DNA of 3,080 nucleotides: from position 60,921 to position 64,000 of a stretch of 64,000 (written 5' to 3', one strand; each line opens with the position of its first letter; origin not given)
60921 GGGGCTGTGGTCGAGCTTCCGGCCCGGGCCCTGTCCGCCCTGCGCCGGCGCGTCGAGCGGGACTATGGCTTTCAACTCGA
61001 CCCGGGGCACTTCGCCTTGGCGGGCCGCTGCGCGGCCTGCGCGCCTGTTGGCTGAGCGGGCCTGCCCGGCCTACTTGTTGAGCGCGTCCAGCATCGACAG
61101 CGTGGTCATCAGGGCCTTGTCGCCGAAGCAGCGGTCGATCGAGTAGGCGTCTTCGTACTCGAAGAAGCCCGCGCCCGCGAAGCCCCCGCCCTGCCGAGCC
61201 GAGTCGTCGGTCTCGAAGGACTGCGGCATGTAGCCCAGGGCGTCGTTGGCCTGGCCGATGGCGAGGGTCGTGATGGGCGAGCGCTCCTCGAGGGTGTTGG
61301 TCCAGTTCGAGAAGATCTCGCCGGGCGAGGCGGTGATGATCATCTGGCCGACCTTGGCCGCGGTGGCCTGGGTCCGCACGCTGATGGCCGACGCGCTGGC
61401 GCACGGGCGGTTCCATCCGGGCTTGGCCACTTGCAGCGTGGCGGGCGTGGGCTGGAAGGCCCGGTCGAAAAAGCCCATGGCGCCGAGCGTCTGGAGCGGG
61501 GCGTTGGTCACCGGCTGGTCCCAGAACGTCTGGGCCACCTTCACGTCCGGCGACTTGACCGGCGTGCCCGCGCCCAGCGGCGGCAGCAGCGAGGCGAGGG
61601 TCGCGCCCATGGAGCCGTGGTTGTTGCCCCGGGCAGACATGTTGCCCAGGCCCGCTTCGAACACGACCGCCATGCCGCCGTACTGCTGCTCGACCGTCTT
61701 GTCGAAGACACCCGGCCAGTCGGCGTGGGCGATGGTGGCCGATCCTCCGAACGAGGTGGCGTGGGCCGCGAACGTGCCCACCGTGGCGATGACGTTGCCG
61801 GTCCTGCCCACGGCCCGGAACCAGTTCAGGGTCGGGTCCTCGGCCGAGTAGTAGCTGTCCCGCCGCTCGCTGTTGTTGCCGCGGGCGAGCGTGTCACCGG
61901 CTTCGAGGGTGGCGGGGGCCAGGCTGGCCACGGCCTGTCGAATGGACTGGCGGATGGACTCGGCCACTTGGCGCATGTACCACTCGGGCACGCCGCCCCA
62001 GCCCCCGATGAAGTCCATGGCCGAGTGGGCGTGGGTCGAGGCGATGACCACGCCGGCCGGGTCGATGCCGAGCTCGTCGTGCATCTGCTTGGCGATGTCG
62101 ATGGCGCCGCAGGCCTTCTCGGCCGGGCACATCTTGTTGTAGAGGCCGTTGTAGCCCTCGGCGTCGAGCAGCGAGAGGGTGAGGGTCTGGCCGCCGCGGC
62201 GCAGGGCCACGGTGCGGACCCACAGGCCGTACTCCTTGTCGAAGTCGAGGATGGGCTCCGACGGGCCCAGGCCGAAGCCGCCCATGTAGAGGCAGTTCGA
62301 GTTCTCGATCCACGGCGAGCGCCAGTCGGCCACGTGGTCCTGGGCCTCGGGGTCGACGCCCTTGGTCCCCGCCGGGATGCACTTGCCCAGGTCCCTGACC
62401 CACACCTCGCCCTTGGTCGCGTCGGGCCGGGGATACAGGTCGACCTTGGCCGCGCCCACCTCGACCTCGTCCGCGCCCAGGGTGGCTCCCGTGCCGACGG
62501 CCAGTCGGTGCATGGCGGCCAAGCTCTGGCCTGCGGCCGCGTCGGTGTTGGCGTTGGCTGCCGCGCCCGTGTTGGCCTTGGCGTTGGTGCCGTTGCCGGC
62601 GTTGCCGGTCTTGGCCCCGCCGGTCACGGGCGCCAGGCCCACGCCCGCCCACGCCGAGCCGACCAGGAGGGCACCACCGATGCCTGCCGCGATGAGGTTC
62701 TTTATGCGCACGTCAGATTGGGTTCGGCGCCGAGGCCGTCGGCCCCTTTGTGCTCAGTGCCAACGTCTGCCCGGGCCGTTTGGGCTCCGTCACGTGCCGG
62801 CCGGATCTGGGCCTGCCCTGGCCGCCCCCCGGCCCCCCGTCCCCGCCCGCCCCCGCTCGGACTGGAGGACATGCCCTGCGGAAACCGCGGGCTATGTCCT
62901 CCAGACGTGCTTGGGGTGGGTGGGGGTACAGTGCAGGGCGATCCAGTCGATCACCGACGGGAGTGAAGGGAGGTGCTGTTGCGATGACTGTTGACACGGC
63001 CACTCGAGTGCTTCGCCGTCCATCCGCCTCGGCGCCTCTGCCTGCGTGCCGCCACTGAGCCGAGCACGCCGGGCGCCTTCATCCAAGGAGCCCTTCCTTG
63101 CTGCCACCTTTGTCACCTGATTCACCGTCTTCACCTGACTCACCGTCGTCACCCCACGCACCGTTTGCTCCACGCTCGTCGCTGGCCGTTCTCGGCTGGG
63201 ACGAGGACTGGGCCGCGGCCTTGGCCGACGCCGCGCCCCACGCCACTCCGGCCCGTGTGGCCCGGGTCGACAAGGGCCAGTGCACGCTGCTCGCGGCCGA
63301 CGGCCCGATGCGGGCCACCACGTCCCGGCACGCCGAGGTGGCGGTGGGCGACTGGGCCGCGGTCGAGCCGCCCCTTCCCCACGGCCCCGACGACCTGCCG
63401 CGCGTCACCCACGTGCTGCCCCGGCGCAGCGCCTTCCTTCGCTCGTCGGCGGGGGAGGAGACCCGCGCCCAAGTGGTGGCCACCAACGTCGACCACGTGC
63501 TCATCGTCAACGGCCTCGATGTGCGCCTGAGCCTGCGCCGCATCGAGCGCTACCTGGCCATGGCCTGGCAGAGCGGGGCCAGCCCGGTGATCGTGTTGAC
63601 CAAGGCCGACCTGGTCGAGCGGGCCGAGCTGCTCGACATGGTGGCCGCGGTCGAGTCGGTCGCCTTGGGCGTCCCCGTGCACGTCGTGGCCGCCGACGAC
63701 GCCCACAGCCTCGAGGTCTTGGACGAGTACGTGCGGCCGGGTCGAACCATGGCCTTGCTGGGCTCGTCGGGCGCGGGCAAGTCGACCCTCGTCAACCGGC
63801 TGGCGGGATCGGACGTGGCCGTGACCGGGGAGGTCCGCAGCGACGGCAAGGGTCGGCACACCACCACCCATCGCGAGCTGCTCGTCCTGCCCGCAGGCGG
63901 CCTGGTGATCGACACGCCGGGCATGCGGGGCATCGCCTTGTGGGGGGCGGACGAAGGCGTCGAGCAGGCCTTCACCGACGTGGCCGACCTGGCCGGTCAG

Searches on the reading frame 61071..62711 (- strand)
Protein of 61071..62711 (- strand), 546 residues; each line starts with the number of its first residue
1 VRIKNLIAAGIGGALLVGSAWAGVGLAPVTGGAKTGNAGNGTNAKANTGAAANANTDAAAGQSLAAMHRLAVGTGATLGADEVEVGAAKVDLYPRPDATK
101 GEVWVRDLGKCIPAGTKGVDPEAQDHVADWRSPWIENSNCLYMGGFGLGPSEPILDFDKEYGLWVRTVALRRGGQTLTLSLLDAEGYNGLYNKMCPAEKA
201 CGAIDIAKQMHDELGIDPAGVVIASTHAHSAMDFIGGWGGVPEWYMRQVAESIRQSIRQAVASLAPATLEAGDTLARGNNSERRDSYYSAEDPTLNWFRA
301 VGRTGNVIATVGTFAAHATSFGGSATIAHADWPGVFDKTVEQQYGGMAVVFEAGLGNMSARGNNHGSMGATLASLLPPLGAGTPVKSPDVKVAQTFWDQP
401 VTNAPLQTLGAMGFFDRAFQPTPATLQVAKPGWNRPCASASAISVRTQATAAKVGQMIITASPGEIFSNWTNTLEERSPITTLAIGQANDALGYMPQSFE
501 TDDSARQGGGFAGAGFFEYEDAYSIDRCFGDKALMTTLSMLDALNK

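Call 60: search_protein_families(library=pfam, proteins=[window:61071-62711:-], max_evalue=0.001)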
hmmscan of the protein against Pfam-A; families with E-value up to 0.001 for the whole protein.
window:61071-62711:- (546 aa): 1 family
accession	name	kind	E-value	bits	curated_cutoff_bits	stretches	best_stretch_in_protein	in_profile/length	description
PF04734.18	Ceramidase_alk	-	0.00034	19.8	32.1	0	245-346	118-232/509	Neutral/alkaline non-lysosomal ceramidase, N-terminal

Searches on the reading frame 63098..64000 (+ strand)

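Call 60: search_protein_families(library=pfam, proteins=[window:63098-64000:+], max_evalue=0.001)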
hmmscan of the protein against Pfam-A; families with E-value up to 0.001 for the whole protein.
window:63098-64000:+ (301 aa): 4 families
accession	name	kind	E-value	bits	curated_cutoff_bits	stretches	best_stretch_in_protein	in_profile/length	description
PF03193.22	RsgA_GTPase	-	2.9e-48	164.4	30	1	106-282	1-174/174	RsgA GTPase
PF00005.33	ABC_tran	-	3.9e-08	34.4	25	1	208-255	4-51/137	ABC transporter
PF01926.29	MMR_HSR1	-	1.8e-06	28.4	21.9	1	218-294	2-72/113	50S ribosome-binding GTPase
PF02421.24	FeoB_N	-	3e-05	24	27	0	217-289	2-70/156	Ferrous iron transport protein B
